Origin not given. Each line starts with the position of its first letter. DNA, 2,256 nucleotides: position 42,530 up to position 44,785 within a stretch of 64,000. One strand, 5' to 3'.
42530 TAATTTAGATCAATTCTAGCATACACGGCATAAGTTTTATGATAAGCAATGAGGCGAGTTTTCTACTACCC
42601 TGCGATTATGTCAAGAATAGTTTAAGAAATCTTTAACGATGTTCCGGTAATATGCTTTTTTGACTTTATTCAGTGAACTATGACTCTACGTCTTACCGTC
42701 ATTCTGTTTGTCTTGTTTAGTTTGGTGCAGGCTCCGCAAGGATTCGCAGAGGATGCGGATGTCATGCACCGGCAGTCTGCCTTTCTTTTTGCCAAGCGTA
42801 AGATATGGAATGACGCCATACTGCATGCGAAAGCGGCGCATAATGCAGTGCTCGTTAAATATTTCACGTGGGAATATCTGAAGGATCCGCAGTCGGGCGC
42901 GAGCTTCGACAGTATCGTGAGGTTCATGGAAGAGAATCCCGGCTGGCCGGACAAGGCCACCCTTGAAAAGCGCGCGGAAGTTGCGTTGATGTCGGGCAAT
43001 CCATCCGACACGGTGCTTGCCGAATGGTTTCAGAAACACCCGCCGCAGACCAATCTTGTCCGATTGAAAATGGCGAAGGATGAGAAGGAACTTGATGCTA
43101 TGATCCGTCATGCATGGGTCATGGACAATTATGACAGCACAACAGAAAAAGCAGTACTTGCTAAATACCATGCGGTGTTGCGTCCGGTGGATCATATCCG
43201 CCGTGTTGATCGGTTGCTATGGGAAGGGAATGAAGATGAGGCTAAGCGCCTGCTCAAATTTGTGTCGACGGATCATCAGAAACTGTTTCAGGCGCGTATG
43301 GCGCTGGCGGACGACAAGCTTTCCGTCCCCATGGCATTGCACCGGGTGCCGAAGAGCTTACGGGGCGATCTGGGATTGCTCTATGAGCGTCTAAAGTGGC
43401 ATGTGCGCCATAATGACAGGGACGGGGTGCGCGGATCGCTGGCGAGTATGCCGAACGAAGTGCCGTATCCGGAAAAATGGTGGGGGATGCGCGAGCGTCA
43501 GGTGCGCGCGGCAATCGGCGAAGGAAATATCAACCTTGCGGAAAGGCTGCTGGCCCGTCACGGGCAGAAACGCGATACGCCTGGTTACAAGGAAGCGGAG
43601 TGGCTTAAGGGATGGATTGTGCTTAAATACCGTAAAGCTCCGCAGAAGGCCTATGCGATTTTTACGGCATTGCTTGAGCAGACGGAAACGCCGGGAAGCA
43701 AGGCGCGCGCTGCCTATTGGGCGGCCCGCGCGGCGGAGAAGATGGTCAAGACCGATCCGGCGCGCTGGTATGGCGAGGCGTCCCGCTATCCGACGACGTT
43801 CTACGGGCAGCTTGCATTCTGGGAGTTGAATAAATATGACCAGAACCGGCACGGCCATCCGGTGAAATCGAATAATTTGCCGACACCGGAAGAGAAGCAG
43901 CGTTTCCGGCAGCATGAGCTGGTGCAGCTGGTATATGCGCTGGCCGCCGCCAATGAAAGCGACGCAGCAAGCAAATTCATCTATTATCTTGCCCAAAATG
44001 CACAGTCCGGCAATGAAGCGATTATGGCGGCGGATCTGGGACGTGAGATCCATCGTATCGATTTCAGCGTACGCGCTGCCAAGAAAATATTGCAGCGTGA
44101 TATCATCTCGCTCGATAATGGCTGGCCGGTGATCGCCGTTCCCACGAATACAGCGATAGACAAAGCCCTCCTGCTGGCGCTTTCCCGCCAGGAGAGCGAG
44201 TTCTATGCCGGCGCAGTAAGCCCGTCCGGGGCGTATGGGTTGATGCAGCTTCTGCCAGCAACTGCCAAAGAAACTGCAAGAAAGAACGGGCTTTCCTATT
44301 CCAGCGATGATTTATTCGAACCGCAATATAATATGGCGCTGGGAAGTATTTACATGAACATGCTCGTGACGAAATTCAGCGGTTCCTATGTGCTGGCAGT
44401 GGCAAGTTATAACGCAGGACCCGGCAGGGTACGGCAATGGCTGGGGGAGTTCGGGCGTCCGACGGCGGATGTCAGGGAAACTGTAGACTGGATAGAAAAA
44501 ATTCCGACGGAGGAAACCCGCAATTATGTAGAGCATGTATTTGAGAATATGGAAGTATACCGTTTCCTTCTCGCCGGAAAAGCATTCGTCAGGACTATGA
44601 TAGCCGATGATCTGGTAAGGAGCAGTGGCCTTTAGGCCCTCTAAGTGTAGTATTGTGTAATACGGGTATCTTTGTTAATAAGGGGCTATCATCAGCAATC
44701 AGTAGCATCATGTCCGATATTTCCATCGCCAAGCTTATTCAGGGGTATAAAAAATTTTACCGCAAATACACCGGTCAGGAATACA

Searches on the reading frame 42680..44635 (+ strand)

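Call 43: search_protein_families(library=pfam, proteins=[window:42680-44635:+], max_evalue=0.0001)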
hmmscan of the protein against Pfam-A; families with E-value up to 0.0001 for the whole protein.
window:42680-44635:+ (651 aa): 1 family
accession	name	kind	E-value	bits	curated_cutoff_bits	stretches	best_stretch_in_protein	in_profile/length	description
PF01464.25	SLT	-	5.7e-28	97.3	21.3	1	490-592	9-109/117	Transglycosylase SLT domain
